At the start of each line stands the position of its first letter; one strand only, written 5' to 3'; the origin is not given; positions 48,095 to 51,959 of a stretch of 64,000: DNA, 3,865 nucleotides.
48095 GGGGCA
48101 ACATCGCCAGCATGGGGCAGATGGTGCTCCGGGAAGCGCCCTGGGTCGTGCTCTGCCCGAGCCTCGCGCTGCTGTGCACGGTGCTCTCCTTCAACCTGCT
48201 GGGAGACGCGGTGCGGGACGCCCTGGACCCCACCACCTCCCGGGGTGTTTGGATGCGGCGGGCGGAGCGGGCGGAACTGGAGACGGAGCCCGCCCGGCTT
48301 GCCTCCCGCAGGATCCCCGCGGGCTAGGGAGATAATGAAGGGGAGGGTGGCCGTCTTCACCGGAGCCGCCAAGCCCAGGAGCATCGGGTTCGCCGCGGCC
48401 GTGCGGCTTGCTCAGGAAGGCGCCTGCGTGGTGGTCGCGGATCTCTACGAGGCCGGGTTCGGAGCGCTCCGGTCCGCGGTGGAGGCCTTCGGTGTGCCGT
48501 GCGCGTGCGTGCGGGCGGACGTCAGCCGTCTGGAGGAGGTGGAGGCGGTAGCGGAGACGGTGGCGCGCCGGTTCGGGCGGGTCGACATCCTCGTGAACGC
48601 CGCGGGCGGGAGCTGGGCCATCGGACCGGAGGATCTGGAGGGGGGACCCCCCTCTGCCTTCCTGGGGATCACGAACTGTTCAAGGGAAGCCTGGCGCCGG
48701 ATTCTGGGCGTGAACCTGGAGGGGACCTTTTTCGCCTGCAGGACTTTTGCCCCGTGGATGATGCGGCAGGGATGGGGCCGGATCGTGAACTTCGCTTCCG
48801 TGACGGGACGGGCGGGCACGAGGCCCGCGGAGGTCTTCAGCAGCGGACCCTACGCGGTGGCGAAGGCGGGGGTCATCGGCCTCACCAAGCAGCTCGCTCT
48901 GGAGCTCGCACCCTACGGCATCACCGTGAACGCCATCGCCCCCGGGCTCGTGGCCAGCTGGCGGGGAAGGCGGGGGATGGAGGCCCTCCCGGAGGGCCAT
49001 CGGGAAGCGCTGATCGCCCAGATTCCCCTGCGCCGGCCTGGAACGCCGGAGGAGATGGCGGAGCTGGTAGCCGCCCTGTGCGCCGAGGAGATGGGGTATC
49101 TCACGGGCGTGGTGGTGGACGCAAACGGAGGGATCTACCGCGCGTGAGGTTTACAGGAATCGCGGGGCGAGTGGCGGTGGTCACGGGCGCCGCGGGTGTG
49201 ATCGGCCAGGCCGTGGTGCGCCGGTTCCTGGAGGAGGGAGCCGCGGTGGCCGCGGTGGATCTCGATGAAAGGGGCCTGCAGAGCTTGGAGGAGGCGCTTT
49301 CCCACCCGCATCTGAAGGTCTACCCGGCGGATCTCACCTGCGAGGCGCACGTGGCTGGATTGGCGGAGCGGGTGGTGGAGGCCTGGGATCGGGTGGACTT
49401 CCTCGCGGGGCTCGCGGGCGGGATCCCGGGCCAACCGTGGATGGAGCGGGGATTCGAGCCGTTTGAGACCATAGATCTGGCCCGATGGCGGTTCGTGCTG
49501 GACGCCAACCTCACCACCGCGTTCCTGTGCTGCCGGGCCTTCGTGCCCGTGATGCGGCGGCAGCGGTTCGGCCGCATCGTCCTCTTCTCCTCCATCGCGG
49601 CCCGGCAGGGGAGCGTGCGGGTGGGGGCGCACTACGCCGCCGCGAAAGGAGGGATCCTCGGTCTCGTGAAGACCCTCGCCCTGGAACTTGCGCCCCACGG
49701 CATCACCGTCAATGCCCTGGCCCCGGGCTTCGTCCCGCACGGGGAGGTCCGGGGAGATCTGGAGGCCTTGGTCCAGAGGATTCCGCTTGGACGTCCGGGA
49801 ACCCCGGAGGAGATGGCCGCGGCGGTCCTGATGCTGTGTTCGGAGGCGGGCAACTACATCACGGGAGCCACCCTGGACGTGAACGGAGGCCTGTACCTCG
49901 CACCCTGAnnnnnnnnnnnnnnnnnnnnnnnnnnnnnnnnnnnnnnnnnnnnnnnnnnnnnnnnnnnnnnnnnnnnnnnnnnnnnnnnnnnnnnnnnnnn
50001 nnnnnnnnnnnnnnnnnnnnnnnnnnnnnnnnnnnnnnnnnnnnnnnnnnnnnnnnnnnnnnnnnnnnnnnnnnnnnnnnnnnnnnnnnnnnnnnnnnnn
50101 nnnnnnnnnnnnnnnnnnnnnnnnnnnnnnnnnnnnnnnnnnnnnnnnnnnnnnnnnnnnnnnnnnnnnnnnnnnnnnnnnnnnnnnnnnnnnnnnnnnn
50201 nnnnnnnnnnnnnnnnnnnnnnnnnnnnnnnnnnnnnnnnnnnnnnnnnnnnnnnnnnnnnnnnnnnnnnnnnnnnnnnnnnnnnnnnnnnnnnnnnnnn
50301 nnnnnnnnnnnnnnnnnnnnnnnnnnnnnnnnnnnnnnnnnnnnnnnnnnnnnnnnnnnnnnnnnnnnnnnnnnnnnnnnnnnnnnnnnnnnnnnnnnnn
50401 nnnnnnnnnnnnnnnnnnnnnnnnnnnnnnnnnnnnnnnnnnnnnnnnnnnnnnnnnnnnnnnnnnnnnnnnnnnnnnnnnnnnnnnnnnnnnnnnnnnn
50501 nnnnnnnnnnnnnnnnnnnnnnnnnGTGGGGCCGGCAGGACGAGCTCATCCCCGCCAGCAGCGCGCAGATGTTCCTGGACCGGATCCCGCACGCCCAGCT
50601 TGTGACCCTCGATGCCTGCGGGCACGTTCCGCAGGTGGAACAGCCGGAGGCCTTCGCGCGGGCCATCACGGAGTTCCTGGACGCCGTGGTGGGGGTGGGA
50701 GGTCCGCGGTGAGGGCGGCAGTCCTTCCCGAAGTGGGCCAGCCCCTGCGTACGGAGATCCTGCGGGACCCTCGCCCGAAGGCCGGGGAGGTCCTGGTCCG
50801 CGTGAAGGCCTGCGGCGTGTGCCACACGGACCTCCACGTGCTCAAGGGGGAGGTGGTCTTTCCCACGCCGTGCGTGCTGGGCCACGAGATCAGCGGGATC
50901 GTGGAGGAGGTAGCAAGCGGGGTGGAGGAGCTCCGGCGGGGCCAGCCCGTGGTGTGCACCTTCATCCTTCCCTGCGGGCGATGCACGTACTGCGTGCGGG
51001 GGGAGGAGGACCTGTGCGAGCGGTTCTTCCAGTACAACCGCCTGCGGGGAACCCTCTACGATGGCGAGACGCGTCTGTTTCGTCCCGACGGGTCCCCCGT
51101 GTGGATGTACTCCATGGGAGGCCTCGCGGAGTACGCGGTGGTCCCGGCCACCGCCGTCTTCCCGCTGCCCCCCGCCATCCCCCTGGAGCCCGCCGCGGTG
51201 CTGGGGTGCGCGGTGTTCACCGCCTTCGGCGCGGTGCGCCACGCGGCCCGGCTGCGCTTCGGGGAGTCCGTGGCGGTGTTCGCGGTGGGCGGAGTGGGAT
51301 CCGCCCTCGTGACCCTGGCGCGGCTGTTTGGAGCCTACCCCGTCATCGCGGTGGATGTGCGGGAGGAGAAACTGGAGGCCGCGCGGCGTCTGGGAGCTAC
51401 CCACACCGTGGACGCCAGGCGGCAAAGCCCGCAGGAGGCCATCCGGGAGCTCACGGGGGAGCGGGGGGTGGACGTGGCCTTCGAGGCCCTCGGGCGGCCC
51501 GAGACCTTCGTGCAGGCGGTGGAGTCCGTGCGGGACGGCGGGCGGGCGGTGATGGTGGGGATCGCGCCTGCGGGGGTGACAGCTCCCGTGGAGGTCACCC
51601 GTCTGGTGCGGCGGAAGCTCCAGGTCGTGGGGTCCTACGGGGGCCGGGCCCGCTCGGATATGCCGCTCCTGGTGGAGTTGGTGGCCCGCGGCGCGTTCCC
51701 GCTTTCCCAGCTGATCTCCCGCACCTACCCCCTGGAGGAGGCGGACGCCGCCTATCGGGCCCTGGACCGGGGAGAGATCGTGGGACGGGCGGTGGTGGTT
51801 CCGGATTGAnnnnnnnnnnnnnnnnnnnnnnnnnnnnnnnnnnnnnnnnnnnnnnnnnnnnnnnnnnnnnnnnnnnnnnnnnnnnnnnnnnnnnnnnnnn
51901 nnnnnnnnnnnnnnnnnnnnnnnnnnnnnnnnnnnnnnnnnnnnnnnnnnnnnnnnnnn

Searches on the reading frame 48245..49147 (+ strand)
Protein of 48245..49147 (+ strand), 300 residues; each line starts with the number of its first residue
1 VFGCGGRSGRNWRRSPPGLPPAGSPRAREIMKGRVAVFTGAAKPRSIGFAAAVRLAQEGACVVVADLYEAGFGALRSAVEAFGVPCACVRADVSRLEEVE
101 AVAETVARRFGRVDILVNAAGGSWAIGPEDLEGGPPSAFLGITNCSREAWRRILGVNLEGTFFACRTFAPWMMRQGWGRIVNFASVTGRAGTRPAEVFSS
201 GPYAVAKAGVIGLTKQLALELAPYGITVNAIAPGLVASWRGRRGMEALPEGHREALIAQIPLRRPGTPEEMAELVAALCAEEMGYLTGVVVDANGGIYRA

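Call 33: search_protein_families(library=pfam, proteins=[window:48245-49147:+])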
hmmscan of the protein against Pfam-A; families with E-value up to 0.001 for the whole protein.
window:48245-49147:+ (300 aa): 2 families
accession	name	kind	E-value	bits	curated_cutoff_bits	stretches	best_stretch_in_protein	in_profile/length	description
PF13561.12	adh_short_C2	-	7.9e-54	183.2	27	1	40-297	1-235/236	Enoyl-(Acyl carrier protein) reductase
PF00106.31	adh_short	-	6.5e-42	143.7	26.6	1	35-238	2-184/195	short chain dehydrogenase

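Call 89: search_protein_families(library=ncbifam, proteins=[window:48245-49147:+], max_evalue=1e-20)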
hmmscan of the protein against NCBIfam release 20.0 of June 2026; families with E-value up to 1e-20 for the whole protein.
window:48245-49147:+ (300 aa): 133 families (the best 25 are shown)
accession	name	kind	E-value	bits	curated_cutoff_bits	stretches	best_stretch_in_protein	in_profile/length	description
NF004198.0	PRK05653.1-3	equivalog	4e-57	193.5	296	1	29-298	3-247/248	3-oxoacyl-ACP reductase FabG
NF009466.0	PRK12826.1-2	subfamily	3e-50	171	222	1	33-298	3-245/248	3-oxoacyl-ACP reductase FabG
NF005559.1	PRK07231.1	subfamily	6.3e-50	170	215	1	31-297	2-247/249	glucose 1-dehydrogenase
TIGR01830.1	3oxo_ACP_reduc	equivalog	9.4e-50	169.5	297.75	1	36-298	1-239/239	3-oxoacyl-[acyl-carrier-protein] reductase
NF006070.0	PRK08213.1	subfamily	1.7e-47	162.1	279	1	31-297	10-256/259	gluconate 5-dehydrogenase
NF009464.0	PRK12824.1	subfamily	2.7e-47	161.5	269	1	34-298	3-243/245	3-oxoacyl-ACP reductase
NF004791.0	PRK06138.1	equivalog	9.9e-47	159.4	312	1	31-297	3-249/252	SDR family oxidoreductase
NF004197.0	PRK05653.1-1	equivalog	2.1e-46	158.6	332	1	30-298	4-247/249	3-oxoacyl-ACP reductase FabG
NF047923.1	pyridox_DH_SDR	equivalog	1.2e-45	155.9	325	1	32-299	2-242/243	pyridoxal 4-dehydrogenase, SDR-type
NF052558.1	MBtsdlDhBudC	equivalog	2.2e-45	155.2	270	1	32-297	2-241/250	meso-2,3-butanediol dehydrogenase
NF004818.0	PRK06172.1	equivalog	1.5e-44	152.2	336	1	31-297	5-250/253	SDR family oxidoreductase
TIGR01829.1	AcAcCoA_reduct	subfamily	1.6e-44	152.4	302.1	1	34-298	1-241/242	acetoacetyl-CoA reductase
NF009093.0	PRK12429.1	subfamily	7.7e-44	149.9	258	1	31-296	3-255/259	3-hydroxybutyrate dehydrogenase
NF005853.0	PRK07774.1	equivalog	8.4e-44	149.8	303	1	31-297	4-246/250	SDR family oxidoreductase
NF009384.0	PRK12743.1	equivalog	2.7e-42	144.8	264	1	33-298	6-248/258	SDR family oxidoreductase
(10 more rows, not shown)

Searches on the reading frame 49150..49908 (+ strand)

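Call 33: search_protein_families(library=pfam, proteins=[window:49150-49908:+])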
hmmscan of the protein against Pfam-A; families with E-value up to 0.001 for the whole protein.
window:49150-49908:+ (252 aa): 5 families
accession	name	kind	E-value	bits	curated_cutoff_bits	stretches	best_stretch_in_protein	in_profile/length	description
PF13561.12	adh_short_C2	-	1.6e-52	178.8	27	1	13-248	1-235/236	Enoyl-(Acyl carrier protein) reductase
PF00106.31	adh_short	-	3.2e-41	141.4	26.6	1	7-195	1-182/195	short chain dehydrogenase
PF01370.27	Epimerase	-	2.4e-05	24.3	20.9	1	10-75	2-63/240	NAD dependent epimerase/dehydratase family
PF08659.16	KR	-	5.6e-05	23.6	22.6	1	10-166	4-153/180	KR domain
PF13460.12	NAD_binding_10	-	8.9e-05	22.9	27.2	1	13-161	1-112/184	NAD(P)H-binding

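Call 89: search_protein_families(library=ncbifam, proteins=[window:49150-49908:+], max_evalue=1e-20)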
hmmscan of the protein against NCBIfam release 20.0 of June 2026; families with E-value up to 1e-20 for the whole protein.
window:49150-49908:+ (252 aa): 127 families (the best 25 are shown)
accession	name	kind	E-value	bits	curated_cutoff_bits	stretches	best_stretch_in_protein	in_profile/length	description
NF009466.0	PRK12826.1-2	subfamily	8.4e-56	189.2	222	1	7-249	4-245/248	3-oxoacyl-ACP reductase FabG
NF004198.0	PRK05653.1-3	equivalog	3.1e-50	171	296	1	5-250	6-248/248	3-oxoacyl-ACP reductase FabG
NF004791.0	PRK06138.1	equivalog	2.8e-48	164.4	312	1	4-249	3-250/252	SDR family oxidoreductase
NF009468.0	PRK12826.1-4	equivalog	1.3e-47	162.7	318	1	4-250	5-249/256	SDR family oxidoreductase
TIGR01830.1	3oxo_ACP_reduc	equivalog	5.4e-47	160.5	297.75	1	9-249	1-239/239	3-oxoacyl-[acyl-carrier-protein] reductase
NF009464.0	PRK12824.1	subfamily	6.7e-47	160.2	269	1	7-250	3-244/245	3-oxoacyl-ACP reductase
NF005559.1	PRK07231.1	subfamily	5.8e-46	157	215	1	5-249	3-248/249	glucose 1-dehydrogenase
NF052558.1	MBtsdlDhBudC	equivalog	6.5e-45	153.6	270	1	5-248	2-241/250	meso-2,3-butanediol dehydrogenase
NF047923.1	pyridox_DH_SDR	equivalog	3.1e-44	151.3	325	1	5-248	2-240/243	pyridoxal 4-dehydrogenase, SDR-type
NF004197.0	PRK05653.1-1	equivalog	6.2e-44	150.5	332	1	4-250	5-248/249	3-oxoacyl-ACP reductase FabG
NF005067.0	PRK06484.1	equivalog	9.4e-44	149.8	713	1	5-248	272-511/524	short chain dehydrogenase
TIGR01829.1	AcAcCoA_reduct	subfamily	4.7e-43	147.6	302.1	1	7-250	1-242/242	acetoacetyl-CoA reductase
NF005309.0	PRK06841.1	subfamily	1.8e-42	145.6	286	1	4-248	13-252/255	GolD/DthD family dehydrogenase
NF004713.0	PRK06057.1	equivalog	2.9e-42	144.9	404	1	4-248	7-249/257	3-oxoacyl-ACP reductase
NF004202.0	PRK05653.2-2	equivalog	3.8e-42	144.6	333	1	1-250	2-249/259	3-oxoacyl-ACP reductase FabG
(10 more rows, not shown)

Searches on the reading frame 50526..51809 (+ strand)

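Call 33: search_protein_families(library=pfam, proteins=[window:50526-51809:+])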
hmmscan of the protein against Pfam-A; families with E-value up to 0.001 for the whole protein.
window:50526-51809:+ (427 aa): 4 families
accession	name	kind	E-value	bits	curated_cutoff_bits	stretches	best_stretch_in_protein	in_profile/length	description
PF00107.32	ADH_zinc_N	-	1.3e-33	116.2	31.8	1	256-387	1-128/129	Zinc-binding dehydrogenase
PF08240.17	ADH_N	-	6.3e-30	103.9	23.5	1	86-215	2-103/104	Alcohol dehydrogenase GroES-like domain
PF13602.12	ADH_zinc_N_2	-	3.8e-14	54.2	27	1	289-424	1-134/134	Zinc-binding dehydrogenase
PF16912.11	Glu_dehyd_C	-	4.5e-08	33.3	34.9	1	220-413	7-201/211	Glucose dehydrogenase C-terminus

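Call 89: search_protein_families(library=ncbifam, proteins=[window:50526-51809:+], max_evalue=1e-20)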
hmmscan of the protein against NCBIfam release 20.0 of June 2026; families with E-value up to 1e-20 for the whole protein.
window:50526-51809:+ (427 aa): 20 families
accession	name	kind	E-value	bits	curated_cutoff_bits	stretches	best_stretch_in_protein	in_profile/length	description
TIGR03989.1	Rxyl_3153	subfamily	7.7e-75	252.5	440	1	62-419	2-364/370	NDMA-dependent alcohol dehydrogenase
TIGR03451.1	mycoS_dep_FDH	equivalog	1.6e-71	241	512.9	1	62-424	2-356/358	S-(hydroxymethyl)mycothiol dehydrogenase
TIGR02818.1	adh_III_F_hyde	equivalog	5.2e-71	239.6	543.95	1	62-419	2-362/368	S-(hydroxymethyl)glutathione dehydrogenase/class III alcohol dehydrogenase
NF003808.0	PRK05396.1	equivalog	9.7e-49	166.1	380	1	196-417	117-332/341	L-threonine 3-dehydrogenase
NF041097.1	keto_inos_dh_IolM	equivalog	8.4e-48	162.9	450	1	198-414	151-378/389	scyllo-inosose 3-dehydrogenase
NF006940.0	PRK09422.1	equivalog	1.2e-47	162.6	344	2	198-424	115-333/338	alcohol dehydrogenase AdhP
TIGR00692.1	tdh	equivalog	8.4e-46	156.5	458.35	1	197-423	116-337/340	L-threonine 3-dehydrogenase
NF010344.0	PRK13771.1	subfamily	4.6e-43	147.5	349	1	63-170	2-110/334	putative alcohol dehydrogenase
TIGR03366.1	HpnZ_proposed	hypoth_equivalog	1.3e-42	146.1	328.1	1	82-405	1-314/315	putative phosphonate catabolism associated alcohol dehydrogenase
TIGR02824.1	quinone_pig3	subfamily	1.1e-41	142.9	296.8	1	196-424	90-323/325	putative NAD(P)H quinone oxidoreductase, PIG3 family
NF041172.1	AcrlCoa_red_Thmprot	equivalog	5.6e-39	134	500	0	198-424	116-332/334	acryloyl-CoA reductase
TIGR03201.1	dearomat_had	equivalog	1.8e-35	122.7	338.65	0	68-165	5-103/349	6-hydroxycyclohex-1-ene-1-carbonyl-CoA dehydrogenase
NF007489.0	PRK10083.1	equivalog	1.8e-33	116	376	0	78-166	16-105/339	Zn-dependent oxidoreductase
NF007375.0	PRK09880.1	equivalog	3.6e-33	114.8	469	1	88-411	29-328/344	L-idonate 5-dehydrogenase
NF007642.0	PRK10309.1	equivalog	2e-32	112.8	550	0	196-422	113-342/347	galactitol-1-phosphate 5-dehydrogenase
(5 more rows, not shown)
